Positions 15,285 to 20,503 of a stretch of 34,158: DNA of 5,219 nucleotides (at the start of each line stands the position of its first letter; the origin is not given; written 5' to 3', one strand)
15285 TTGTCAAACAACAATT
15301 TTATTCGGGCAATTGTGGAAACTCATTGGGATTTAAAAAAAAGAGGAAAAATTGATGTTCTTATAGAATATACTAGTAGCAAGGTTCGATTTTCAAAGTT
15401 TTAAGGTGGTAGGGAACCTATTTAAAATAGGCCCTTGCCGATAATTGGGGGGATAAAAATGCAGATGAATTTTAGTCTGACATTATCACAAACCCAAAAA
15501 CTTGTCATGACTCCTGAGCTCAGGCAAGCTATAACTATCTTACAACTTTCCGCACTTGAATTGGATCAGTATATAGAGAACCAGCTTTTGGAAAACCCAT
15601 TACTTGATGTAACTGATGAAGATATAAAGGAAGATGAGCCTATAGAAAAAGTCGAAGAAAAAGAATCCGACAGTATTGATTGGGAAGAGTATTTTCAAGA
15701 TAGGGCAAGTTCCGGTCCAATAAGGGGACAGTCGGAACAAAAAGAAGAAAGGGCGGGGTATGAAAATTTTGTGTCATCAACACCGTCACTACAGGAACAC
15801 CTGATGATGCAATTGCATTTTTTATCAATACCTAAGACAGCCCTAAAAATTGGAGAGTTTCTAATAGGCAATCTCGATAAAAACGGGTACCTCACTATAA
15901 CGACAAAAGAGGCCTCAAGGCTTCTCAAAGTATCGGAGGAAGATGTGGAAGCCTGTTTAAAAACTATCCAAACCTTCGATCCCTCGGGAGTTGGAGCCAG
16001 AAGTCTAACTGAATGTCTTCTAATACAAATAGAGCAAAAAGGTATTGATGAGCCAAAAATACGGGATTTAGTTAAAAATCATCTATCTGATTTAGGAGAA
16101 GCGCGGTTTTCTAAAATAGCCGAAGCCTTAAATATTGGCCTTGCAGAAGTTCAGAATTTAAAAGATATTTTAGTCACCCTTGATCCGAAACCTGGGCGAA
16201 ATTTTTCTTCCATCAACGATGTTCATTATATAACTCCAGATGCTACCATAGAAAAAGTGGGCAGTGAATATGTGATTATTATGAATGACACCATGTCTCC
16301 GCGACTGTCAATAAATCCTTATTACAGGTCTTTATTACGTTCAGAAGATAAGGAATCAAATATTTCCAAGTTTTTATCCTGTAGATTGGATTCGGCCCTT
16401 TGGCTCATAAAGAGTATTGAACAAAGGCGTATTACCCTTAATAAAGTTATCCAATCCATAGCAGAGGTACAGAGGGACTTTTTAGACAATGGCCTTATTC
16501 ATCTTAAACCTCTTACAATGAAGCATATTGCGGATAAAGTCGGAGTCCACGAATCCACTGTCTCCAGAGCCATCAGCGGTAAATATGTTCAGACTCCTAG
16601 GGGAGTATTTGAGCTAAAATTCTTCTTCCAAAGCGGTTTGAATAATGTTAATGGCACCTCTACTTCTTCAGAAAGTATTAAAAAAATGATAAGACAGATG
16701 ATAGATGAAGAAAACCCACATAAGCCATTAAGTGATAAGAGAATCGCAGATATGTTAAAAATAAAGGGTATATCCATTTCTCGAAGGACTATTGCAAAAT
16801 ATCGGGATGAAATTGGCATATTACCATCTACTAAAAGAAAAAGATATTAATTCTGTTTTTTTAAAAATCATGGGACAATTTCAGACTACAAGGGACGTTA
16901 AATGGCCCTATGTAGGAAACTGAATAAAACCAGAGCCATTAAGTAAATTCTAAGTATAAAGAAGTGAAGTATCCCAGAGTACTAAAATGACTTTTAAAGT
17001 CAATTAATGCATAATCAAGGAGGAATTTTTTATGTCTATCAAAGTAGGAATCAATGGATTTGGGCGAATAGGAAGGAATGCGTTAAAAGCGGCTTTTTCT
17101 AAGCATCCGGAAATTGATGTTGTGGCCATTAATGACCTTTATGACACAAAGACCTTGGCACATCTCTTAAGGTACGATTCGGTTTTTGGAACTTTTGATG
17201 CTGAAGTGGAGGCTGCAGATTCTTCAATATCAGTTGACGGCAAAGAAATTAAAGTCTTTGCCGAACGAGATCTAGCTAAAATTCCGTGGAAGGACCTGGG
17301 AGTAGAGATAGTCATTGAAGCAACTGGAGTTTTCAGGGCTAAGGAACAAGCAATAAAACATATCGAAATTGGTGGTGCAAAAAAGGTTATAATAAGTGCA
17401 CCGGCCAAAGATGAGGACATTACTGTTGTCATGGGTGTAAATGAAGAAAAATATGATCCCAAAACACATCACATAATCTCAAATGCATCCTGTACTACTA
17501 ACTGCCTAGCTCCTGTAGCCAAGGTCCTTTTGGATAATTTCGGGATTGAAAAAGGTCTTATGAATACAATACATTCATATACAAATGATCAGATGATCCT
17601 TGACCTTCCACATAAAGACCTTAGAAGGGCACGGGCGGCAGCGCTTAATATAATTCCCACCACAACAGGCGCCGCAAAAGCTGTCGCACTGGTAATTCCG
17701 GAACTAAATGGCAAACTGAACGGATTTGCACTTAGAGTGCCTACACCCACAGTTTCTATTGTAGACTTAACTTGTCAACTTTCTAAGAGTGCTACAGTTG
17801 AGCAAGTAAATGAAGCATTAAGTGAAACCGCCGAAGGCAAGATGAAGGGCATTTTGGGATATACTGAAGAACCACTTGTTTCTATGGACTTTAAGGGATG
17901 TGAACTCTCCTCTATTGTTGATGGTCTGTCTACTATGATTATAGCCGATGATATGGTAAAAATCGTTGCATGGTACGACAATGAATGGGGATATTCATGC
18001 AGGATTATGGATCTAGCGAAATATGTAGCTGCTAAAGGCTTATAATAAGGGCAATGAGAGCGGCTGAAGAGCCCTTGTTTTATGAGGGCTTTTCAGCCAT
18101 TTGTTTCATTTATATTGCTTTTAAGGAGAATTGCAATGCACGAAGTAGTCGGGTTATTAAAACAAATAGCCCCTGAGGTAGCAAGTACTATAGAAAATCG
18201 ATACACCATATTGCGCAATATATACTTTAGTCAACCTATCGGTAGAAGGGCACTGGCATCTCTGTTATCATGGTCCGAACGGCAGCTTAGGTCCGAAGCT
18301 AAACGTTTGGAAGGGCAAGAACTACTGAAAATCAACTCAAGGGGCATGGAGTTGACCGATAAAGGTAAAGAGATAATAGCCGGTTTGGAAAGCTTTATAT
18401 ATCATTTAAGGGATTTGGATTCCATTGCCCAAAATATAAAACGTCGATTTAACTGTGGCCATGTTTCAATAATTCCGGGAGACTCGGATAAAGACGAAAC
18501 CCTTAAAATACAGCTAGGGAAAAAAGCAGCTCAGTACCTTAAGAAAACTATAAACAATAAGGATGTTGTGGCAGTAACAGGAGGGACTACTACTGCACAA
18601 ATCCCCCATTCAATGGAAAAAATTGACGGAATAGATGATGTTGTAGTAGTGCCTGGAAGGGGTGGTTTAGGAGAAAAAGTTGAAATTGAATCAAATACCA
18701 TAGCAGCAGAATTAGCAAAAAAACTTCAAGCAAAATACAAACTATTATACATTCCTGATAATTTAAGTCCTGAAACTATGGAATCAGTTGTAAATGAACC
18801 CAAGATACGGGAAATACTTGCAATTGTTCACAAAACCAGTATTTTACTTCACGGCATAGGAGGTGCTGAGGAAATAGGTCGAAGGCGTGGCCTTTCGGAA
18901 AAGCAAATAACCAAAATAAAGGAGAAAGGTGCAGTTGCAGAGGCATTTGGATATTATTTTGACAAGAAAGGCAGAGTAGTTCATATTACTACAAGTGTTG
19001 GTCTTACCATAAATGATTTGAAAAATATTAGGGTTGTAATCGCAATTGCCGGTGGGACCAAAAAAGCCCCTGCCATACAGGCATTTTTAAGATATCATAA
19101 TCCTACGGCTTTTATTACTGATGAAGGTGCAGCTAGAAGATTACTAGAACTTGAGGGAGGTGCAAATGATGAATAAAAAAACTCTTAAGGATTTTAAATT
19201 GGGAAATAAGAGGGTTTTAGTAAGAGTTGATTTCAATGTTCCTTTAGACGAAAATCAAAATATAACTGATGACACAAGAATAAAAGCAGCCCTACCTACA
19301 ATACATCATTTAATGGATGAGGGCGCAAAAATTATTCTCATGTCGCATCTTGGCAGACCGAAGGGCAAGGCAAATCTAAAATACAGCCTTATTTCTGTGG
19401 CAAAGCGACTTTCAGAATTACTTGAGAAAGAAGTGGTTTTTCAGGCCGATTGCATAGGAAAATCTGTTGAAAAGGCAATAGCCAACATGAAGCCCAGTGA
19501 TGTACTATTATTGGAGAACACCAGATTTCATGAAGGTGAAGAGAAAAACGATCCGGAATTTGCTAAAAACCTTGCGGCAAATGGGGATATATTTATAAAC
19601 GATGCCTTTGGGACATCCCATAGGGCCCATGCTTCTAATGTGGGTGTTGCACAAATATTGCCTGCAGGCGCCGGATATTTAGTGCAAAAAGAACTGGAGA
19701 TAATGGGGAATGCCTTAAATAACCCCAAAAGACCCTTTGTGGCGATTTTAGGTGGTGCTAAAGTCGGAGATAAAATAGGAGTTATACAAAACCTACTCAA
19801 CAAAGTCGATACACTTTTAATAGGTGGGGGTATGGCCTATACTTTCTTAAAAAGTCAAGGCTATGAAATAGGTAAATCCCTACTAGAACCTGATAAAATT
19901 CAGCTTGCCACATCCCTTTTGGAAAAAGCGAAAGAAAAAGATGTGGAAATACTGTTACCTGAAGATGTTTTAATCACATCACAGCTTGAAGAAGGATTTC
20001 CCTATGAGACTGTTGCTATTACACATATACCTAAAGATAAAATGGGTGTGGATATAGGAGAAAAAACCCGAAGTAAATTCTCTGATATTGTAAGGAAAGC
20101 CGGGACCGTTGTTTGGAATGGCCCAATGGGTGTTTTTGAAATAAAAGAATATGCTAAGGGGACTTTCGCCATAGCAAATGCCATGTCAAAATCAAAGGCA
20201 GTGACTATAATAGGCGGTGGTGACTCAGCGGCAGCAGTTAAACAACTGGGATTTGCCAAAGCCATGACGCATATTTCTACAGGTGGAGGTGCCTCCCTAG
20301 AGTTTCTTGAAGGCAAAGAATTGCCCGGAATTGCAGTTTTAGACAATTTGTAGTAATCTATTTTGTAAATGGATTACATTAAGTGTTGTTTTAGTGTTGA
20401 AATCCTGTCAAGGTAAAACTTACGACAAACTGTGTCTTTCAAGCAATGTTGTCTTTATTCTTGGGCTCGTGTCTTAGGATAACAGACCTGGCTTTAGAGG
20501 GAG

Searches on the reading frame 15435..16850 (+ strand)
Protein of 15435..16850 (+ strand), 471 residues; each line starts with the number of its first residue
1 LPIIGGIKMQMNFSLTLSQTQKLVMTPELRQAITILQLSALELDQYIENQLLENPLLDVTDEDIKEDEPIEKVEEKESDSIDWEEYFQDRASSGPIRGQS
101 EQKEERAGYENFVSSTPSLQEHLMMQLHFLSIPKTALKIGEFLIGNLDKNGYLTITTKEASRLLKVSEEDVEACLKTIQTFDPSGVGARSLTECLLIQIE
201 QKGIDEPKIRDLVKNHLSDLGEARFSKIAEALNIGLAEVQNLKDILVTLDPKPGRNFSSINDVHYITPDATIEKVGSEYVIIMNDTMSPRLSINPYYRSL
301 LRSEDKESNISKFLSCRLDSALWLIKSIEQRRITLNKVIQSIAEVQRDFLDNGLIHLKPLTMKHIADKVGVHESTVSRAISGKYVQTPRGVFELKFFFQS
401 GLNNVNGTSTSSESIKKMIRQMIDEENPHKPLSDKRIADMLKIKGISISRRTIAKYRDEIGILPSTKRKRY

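Call 4: search_protein_families(library=pfam, proteins=[window:15435-16850:+])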
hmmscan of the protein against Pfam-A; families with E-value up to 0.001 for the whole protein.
window:15435-16850:+ (471 aa): 6 families
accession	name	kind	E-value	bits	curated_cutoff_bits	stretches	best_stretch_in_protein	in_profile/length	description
PF04963.19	Sigma54_CBD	-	3.6e-61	206.6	22.9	1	109-297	2-185/185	Sigma-54 factor, core binding domain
PF04552.19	Sigma54_DBD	-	6.2e-59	198.8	22.8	1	313-470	3-160/160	Sigma-54, DNA binding domain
PF00309.25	Sigma54_AID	-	6.9e-19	67.9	23.8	1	14-59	1-46/46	Sigma-54 factor, Activator interacting domain (AID)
PF13545.12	HTH_Crp_2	-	0.00023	21.5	27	0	358-381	21-44/70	Crp-like helix-turn-helix domain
PF01381.28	HTH_3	-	0.00056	20.3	23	0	360-384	10-34/55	Helix-turn-helix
PF13384.12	HTH_23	-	0.00093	19.4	24.6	0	361-380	19-38/50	Homeodomain-like domain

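Call 5: search_protein_families(library=ncbifam, proteins=[window:15435-16850:+])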
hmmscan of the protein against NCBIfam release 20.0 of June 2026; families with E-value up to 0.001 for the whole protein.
window:15435-16850:+ (471 aa): 9 families
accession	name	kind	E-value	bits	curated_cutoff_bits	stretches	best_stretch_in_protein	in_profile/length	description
TIGR02395.1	rpoN_sigma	equivalog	3.6e-135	451.4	277.35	1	19-469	1-434/434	RNA polymerase factor sigma-54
NF004595.0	PRK05932.1-2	equivalog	6.8e-128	427.6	513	1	11-471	1-483/484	RNA polymerase factor sigma-54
NF004596.0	PRK05932.1-3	subfamily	1.3e-114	384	499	2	88-470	123-506/515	RNA polymerase factor sigma-54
NF009118.0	PRK12469.1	subfamily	6.5e-112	374.8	396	1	12-470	2-480/483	RNA polymerase factor sigma-54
NF004598.0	PRK05932.1-5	equivalog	1.2e-109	367.4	621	2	72-469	108-502/504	RNA polymerase factor sigma-54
NF004597.0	PRK05932.1-4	equivalog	8.7e-94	314.7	817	1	11-470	1-475/477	RNA polymerase factor sigma-54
NF004602.0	PRK05932.2-4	equivalog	4.9e-61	206.8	506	1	14-470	6-410/416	RNA polymerase factor sigma-54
TIGR02937.1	sigma70-ECF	superfamily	0.00011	21.8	42.9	0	329-380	105-154/165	sigma-70 family RNA polymerase sigma factor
TIGR03001.1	Sig-70_gmx1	subfamily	0.00079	18.8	154.6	0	304-380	122-198/244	RNA polymerase sigma-70 factor, Myxococcales family 1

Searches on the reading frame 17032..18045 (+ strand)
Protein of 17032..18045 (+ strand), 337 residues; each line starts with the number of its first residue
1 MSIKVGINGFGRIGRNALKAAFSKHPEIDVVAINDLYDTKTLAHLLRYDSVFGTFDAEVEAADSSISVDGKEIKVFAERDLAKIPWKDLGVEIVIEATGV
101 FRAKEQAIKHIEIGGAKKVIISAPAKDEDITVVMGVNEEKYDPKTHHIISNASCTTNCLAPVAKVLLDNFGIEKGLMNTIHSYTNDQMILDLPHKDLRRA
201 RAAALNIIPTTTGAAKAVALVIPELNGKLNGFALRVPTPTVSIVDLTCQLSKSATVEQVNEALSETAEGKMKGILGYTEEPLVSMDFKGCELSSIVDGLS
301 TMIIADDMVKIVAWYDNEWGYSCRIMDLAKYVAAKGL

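Call 6: search_protein_families(library=pfam, proteins=[window:17032-18045:+])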
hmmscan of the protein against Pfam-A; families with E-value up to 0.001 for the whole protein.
window:17032-18045:+ (337 aa): 2 families
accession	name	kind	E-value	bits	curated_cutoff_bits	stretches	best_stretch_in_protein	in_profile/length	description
PF02800.25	Gp_dh_C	-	3.5e-68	228.6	24.4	1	159-315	1-158/158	Glyceraldehyde 3-phosphate dehydrogenase, C-terminal domain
PF00044.30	Gp_dh_N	-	2.2e-39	134.3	31.7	1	3-103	1-100/101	Glyceraldehyde 3-phosphate dehydrogenase, NAD binding domain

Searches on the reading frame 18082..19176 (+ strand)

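Call 6: search_protein_families(library=pfam, proteins=[window:18082-19176:+])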
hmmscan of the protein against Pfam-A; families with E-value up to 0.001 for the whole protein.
window:18082-19176:+ (364 aa): 3 families
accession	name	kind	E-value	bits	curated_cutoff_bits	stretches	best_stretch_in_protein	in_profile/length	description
PF04198.19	Sugar-bind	-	4.1e-66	223.3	27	1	111-356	5-257/257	Putative sugar-binding domain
PF21715.3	CggR_N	-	1.1e-24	86.3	30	1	37-106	2-71/71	CggR N-terminal DNA binding domain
PF22167.2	PH0730-like_N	-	0.0007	20.1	30.2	0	50-97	13-60/60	PH0730-like, N-terminal domain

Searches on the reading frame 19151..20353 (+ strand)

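Call 6: search_protein_families(library=pfam, proteins=[window:19151-20353:+])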
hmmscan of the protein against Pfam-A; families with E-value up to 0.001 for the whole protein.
window:19151-20353:+ (400 aa): 1 family
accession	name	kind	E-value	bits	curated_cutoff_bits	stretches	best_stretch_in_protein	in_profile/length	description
PF00162.24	PGK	-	4.2e-166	553.1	27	1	12-389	1-379/379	Phosphoglycerate kinase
